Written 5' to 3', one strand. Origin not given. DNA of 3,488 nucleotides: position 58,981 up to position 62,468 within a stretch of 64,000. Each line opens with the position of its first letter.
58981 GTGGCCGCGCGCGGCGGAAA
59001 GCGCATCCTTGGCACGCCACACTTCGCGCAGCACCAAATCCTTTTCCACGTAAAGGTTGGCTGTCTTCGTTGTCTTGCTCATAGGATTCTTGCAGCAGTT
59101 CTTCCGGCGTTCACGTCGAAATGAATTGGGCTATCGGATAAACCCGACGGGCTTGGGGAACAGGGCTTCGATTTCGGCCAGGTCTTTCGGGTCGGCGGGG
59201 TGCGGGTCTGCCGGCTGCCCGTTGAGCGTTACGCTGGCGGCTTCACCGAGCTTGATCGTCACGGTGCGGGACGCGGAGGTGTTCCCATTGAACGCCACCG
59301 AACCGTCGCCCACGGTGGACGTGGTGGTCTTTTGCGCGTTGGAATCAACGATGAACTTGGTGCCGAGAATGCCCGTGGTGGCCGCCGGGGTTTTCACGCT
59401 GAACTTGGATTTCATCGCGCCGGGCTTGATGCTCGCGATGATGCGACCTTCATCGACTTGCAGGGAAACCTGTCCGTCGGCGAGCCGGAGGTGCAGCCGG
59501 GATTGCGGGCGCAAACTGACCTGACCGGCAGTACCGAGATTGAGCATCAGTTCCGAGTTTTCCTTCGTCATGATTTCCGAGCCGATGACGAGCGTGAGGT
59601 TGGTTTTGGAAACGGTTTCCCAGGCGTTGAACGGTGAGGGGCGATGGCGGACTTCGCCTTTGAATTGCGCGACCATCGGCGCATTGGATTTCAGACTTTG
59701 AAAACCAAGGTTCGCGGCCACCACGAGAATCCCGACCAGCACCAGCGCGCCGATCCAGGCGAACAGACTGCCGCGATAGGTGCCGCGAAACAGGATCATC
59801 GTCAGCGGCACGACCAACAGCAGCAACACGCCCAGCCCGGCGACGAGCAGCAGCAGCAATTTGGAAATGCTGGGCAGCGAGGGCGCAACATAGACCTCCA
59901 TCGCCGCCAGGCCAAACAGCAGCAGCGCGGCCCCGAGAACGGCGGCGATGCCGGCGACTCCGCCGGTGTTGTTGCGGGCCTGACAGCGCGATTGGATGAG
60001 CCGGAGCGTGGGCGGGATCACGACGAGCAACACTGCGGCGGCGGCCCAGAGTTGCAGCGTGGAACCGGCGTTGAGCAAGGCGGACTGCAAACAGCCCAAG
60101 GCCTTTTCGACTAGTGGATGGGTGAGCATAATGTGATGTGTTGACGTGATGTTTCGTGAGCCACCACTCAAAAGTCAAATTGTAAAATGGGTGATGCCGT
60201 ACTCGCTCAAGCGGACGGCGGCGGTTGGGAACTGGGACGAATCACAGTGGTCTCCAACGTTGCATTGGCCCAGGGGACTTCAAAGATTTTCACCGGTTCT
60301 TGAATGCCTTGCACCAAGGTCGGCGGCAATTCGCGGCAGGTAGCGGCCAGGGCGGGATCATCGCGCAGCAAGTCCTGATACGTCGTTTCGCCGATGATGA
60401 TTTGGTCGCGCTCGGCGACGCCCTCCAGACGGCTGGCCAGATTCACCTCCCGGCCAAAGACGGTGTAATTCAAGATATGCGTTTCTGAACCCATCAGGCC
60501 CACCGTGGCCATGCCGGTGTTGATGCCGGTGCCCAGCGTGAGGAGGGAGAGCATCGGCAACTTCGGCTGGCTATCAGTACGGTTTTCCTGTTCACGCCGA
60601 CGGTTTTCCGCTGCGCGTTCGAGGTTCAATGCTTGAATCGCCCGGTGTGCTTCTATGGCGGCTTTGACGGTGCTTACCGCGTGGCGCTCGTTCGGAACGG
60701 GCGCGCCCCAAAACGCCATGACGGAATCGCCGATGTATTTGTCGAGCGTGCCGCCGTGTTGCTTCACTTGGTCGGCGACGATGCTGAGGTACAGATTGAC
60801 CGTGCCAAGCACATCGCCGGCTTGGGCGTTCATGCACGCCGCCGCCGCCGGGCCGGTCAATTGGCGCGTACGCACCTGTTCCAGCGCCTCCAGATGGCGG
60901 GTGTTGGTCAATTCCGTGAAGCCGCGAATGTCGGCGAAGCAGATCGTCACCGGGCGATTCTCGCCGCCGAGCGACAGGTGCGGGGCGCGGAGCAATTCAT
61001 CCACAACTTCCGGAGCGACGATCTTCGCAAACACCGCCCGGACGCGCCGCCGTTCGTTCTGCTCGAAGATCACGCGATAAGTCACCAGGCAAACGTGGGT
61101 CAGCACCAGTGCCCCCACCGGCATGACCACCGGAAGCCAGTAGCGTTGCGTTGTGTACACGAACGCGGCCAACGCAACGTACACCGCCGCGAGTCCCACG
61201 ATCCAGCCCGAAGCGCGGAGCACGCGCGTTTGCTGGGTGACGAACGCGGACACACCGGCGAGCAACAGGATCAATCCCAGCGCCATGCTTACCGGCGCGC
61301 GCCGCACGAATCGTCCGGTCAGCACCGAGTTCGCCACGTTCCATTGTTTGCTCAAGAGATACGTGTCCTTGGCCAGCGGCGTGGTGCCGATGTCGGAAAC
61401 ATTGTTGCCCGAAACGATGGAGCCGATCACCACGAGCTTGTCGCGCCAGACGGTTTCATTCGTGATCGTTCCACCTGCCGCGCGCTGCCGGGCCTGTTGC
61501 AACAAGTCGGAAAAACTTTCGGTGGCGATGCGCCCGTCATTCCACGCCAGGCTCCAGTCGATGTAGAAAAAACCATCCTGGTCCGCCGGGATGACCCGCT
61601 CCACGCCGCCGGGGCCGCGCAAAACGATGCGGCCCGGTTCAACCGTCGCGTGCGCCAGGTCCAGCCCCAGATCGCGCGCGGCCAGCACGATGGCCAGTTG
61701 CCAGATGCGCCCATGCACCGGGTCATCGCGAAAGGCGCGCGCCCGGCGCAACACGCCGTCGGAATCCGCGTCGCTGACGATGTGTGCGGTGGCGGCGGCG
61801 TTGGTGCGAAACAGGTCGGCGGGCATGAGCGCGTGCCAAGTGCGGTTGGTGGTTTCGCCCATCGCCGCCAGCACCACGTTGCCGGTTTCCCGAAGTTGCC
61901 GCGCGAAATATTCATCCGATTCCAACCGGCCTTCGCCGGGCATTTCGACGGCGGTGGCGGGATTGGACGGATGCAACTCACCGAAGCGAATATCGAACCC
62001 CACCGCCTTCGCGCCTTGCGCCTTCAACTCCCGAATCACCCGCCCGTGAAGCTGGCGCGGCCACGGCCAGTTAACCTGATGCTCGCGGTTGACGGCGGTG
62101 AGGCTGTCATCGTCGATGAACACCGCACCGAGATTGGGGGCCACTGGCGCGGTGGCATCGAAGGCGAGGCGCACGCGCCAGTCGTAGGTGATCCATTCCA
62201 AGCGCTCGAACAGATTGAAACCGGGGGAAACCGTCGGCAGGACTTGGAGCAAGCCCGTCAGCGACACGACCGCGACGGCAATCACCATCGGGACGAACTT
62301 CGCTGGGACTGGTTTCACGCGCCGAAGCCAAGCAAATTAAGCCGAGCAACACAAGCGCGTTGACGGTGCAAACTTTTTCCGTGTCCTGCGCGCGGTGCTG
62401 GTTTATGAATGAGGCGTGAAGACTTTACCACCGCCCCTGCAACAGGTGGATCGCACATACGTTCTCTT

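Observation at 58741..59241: Free-standing 43-codon ORF is a paralogue of the FecR-protein C-terminal tail, and the two copies differ almost only by synonymous changes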

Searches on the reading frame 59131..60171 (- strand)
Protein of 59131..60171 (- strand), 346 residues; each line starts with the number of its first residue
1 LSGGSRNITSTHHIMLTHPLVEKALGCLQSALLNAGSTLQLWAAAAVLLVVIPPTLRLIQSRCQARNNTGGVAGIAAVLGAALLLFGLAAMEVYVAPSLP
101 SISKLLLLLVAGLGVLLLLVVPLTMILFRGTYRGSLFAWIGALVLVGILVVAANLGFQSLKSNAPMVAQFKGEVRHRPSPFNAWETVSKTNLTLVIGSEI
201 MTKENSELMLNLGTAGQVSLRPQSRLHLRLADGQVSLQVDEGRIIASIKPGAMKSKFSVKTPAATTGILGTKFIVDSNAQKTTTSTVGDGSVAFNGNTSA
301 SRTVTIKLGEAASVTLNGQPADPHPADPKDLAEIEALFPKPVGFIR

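Call 5: search_protein_families(library=pfam, proteins=[window:59131-60171:-], max_evalue=0.1)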
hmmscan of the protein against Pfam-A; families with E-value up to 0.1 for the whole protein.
window:59131-60171:- (346 aa): 2 families
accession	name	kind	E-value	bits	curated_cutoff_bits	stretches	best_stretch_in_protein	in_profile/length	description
PF04773.18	FecR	-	5.3e-12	46.5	24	1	199-292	2-96/97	FecR protein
PF13464.11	RodZ_C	-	0.013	15.9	23.9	0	300-334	35-71/72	RodZ C-terminal domain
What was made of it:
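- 59131..60129 (-): FecR-domain membrane protein gene (332 aa from ATG 60129; the ORF extends to TTG 60171). About 4 N-terminal hydrophobic helices, then the FecR domain, then the conserved 24-aa tail. Pfam PF04773 at 46.5 bits against a cut-off of 24 (call 5).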

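Call 6: search_protein_families(library=ncbifam, proteins=[window:59131-60171:-], max_evalue=0.1)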
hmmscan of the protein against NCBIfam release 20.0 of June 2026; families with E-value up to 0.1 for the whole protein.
window:59131-60171:- (346 aa): 5 families
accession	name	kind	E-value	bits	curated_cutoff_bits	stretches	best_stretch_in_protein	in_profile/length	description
NF047849.1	Lsa33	exception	2.7e-09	36.7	420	1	195-317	58-187/310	surface adhesin Lsa33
NF033165.1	lipo_LipL45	exception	1.8e-07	30.5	350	1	194-297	67-176/391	lipoprotein LipL45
NF047876.1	Lsa19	exception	1.4e-06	28.2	250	1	195-332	36-173/182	adhesin Lsa19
NF007296.1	PRK09774.1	equivalog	2.6e-05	23.5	385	1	201-314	108-220/313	ferric citrate uptake sigma factor regulator FecR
NF047528.1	LIMLP_03685_anti-sigma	equivalog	0.00032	20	200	1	200-306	115-225/347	LIMLP_03685 family anti-sigma factor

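Call 7: find_homologous_proteins(query=window:59131-60171:-)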
Query window:59131-60171:- (346 aa): 4 proteins with E <= 0.001 among 8000 candidates.
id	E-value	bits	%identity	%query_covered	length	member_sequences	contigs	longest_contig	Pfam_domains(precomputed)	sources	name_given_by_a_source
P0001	2.7e-205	699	100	96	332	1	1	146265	PF04773.19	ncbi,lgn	-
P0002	2.7e-181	620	87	96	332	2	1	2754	PF04773.19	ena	-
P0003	1.4e-162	558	78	96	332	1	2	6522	PF04773.19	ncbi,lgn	-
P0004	1.0e-160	552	79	96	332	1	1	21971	PF04773.19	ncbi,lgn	-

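Call 9: find_encoding_contigs(protein=P0002, flank=6000)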
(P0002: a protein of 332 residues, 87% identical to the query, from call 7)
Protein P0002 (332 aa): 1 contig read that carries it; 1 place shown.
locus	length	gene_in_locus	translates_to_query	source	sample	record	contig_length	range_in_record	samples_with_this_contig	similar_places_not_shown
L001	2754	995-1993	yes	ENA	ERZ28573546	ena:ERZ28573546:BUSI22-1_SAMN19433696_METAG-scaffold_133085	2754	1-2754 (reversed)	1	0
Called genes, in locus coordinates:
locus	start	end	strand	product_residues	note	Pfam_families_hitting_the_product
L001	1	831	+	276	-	?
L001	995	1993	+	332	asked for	PF04773:FecR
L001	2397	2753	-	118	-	?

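Call 10: find_encoding_contigs(protein=P0003, flank=6000)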
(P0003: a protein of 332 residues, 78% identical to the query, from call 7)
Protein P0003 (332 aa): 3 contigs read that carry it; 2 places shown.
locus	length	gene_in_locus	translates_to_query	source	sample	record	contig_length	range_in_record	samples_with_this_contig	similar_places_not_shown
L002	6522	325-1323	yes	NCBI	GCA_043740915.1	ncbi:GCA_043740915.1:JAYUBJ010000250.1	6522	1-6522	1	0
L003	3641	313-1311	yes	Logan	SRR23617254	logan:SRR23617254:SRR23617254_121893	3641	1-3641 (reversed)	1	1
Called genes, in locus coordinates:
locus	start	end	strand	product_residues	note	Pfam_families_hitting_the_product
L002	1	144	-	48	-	?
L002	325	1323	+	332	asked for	PF04773:FecR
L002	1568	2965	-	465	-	-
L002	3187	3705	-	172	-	-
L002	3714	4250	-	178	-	PF00994:MoCF_biosynth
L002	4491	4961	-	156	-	PF01967:MoaC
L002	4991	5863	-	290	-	PF02548:Pantoate_transf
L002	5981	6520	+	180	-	?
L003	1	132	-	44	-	?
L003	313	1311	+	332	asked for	PF04773:FecR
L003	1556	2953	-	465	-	-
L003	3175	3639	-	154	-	?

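Call 11: find_encoding_contigs(protein=P0004, flank=6000)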
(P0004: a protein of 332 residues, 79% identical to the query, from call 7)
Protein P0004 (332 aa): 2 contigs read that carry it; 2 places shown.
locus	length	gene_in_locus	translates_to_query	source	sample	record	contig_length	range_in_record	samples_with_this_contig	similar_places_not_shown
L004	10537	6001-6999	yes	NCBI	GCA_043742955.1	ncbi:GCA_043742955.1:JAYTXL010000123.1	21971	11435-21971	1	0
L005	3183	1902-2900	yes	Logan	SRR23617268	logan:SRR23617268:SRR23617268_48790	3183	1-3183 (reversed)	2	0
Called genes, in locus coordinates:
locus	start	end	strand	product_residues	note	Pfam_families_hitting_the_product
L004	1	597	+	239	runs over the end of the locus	PF01797:Y1_Tnp (weak)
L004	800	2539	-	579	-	PF00756:Esterase, PF08450:SGL, PF01731:Arylesterase (weak)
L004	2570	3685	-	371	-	PF00155:Aminotran_1_2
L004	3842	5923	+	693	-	PF05226:CHASE2, PF00211:Guanylate_cyc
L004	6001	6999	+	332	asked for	PF04773:FecR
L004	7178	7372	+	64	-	-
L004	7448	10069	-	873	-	PF02463:SMC_N (faint), PF13166:AAA_13, PF13304:AAA_21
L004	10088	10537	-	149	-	?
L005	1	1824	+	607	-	?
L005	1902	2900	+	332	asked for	PF04773:FecR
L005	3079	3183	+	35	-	?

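Call 18: find_related_loci(query=A1, collection=genome_contigs, flank=10000)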
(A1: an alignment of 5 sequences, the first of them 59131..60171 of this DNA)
Query A1 (346 aa) in genome_contigs; peptide patterns used: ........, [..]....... (x = any residue, [..] = any of these).
104 stretches matched a pattern; 2 encode a relative of the query (tblastn E <= 1e-3); 2 distinct loci.
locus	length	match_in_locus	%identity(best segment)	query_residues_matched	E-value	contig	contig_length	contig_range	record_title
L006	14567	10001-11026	78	5-346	5e-171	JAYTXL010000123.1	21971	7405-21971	MAG: Verrucomicrobiota bacterium isolate GFS_5964 GFS_5964_122, whole genome shotgun sequence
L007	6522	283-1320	77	1-346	6e-157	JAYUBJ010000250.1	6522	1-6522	MAG: Verrucomicrobiota bacterium isolate GFS_6733 GFS_6733_249, whole genome shotgun sequence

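Call 34: search_protein_families(library=pfam, proteins=[L004:7448-10069:-], max_evalue=0.1)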
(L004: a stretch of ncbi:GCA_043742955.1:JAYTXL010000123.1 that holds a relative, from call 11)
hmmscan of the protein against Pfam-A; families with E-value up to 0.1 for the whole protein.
L004:7448-10069:- (873 aa): 4 families
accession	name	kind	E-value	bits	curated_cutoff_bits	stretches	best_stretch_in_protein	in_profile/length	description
PF13166.12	AAA_13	-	1.6e-15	57.3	36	1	390-710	257-580/713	AAA domain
PF13304.12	AAA_21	-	6.2e-12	46.6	27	1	631-703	232-302/304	AAA domain, putative AbiEii toxin, Type IV TA system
PF02463.25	SMC_N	-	1.1e-07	32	40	1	283-702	92-200/220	RecF/RecN/SMC N terminal domain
PF05531.17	NPV_P10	-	0.053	14.4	29.8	1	270-319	17-68/75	Nucleopolyhedrovirus P10 protein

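Call 60: predict_structure(alignment_id=A1)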
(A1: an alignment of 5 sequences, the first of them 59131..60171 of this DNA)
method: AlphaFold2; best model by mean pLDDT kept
length: 346 residues; sequences in the alignment: 5
mean_pLDDT: 36.9   pTM: 0.19
mean pLDDT of the five models: 36.9, 36.3, 36.0, 35.9, 35.8
residues with pLDDT >= 90: 0; 70-90: 0; 50-70: 39; < 50: 307
segments of 3 or more residues with pLDDT < 50: 1-48, 53-75, 84-100, 102-106, 130-137, 151-335, 337-346
pLDDT, mean of each block of 10 residues (from residue 1): 32 34 40 40 46 46 44 47 48 42 50 55 50 48 52 37 25 23 23 27 29 29 34 38 39 34 26 31 30 29 25 25 40 43 25
secondary structure, 60 per line:
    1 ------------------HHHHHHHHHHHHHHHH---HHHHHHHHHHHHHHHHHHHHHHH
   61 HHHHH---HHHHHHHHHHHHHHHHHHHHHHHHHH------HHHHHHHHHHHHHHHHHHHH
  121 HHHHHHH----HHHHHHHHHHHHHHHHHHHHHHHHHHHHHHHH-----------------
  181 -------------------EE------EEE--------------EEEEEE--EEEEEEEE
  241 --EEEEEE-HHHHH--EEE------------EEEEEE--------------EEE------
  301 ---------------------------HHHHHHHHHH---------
elements in order: H19-34 H38-65 H69-94 H101-127 H132-163 E208-210 E225-230 E233-240 E243-248 H250-254 E257-259 E272-277 E292-294 H328-337
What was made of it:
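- Tried and rejected: Structure prediction of the FecR protein: pLDDT 37 from a 5-sequence alignment, unusable (call 60).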

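Call 67: find_encoding_contigs(protein=P0001, flank=2500, max_places=4)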
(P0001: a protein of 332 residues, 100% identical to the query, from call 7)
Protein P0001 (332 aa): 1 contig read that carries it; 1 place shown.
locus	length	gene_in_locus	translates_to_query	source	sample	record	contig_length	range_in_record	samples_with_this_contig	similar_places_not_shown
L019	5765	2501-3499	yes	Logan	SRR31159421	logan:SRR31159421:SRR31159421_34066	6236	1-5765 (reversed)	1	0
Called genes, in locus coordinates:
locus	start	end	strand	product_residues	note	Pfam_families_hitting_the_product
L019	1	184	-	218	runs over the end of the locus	?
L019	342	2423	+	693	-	PF05226:CHASE2, PF00211:Guanylate_cyc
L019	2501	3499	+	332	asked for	PF04773:FecR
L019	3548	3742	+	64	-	-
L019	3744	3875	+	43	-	-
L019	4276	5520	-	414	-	-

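Call 70: search_protein_families(library=padloc, proteins=[L004:7451-10069:-], max_evalue=0.01)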
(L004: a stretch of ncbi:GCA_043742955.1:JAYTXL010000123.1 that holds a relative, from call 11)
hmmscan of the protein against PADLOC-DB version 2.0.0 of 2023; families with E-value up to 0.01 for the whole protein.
L004:7451-10069:- (873 aa): 20 families
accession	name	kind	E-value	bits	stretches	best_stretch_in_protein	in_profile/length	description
PDLC04891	PDC-S06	-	3.3e-242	804.6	1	1-872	1-857/858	-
PDLC04893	PDC-S06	-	1e-192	640.8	1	3-872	4-860/862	-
PDLC04888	PDC-S06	-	3.7e-88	294.7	1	68-863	70-844/851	-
PDLC04892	PDC-S06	-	2e-68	229.5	1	71-718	62-693/843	-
PDLC04886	PDC-S06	-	2.1e-14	51.3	1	298-714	178-586/727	-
PDLC02980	AriA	-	1.7e-12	45.9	1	631-704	232-303/304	-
PDLC04895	PDC-S06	-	4.3e-12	43.3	1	428-712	346-641/784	-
PDLC04894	PDC-S06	-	1.8e-10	38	1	412-709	308-579/740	-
PDLC04135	mad3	-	6.4e-10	37.1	1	99-704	20-327/374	mads_3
PDLC03859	LmuB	-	1e-09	36.2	1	268-708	245-593/611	-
PDLC04887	PDC-S06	-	1.7e-09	34.8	1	419-707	339-623/790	-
PDLC04898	PDC-S06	-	3.4e-09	33.6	1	419-709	331-616/752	-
PDLC03865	LmuB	-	5.4e-07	26.2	1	651-709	918-983/1007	-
PDLC04897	PDC-S06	-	2e-06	24.7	1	541-705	417-583/727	-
PDLC02335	AbiLi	-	3.6e-06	24.3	1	105-708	79-243/326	AbiLi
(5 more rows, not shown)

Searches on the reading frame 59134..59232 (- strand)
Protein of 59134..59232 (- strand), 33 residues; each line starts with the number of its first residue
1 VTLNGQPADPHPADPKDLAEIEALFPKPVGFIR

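Call 20: find_related_loci(query=A2, collection=metagenome_contigs, flank=8000)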
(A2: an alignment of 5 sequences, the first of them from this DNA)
Query A2 (33 aa) in metagenome_contigs; peptide patterns used: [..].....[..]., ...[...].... (x = any residue, [..] = any of these).
506 stretches matched a pattern, but none encodes a relative of the query by tblastn (E <= 1e-3).

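Call 21: find_related_loci(query=A2, collection=viral_contigs, flank=8000)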
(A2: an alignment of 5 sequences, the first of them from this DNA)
Query A2 (33 aa) in viral_contigs; peptide patterns used: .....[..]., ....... (x = any residue, [..] = any of these).
63 stretches matched a pattern, but none encodes a relative of the query by tblastn (E <= 1e-3).
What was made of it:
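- Tried and rejected: The tail peptide found no confirmed relative in JGI metagenomes (506 pattern matches, none confirmed) or IMG/VR (63 pattern matches, none confirmed) (calls 20, 21).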

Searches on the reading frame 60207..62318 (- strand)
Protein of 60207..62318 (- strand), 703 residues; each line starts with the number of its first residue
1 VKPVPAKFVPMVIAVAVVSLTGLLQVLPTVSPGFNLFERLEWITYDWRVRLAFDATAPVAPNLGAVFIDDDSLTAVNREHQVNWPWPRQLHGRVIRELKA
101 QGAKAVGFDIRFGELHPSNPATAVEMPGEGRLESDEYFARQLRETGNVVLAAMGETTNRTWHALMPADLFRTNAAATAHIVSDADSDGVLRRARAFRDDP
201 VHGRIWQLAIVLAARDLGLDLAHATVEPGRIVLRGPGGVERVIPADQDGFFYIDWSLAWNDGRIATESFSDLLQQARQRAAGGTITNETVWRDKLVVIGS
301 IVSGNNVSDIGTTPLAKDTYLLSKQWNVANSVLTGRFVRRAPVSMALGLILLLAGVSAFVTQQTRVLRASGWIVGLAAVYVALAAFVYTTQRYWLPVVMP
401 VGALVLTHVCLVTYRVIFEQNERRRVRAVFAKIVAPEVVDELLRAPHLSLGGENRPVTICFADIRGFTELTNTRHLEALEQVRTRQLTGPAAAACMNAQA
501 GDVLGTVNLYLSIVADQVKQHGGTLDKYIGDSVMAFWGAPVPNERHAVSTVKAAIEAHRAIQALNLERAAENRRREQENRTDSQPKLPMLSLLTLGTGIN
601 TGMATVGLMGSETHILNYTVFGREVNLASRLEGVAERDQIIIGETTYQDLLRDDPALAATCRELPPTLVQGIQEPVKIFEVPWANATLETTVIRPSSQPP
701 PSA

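Call 5: search_protein_families(library=pfam, proteins=[window:60207-62318:-], max_evalue=0.1)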
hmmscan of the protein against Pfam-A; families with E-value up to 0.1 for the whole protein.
window:60207-62318:- (703 aa): 3 families
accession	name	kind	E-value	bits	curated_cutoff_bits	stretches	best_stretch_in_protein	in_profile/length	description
PF05226.16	CHASE2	-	3.5e-34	119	26.3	1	29-351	9-248/257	CHASE2 domain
PF00211.25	Guanylate_cyc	-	5.7e-17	62.3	21.9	1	455-651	7-156/183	Adenylate and Guanylate cyclase catalytic domain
PF02366.24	PMT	-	0.047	13.7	22.7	1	342-422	82-160/245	Dolichyl-phosphate-mannose-protein mannosyltransferase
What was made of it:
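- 60207..62318 (-): CHASE2 adenylate/guanylate cyclase gene upstream of the FecR gene (context). Pfam CHASE2 3.5e-34 and Guanylate_cyc 5.7e-17 (call 5).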

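Call 6: search_protein_families(library=ncbifam, proteins=[window:60207-62318:-], max_evalue=0.1)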
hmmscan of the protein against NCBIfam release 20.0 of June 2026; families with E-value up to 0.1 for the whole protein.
window:60207-62318:- (703 aa): 1 family
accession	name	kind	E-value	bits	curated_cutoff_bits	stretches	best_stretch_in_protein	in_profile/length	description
TIGR03903.1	TOMM_kin_cyc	equivalog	0.00034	18.6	705.75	1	509-652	320-438/1267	TOMM system kinase/cyclase fusion protein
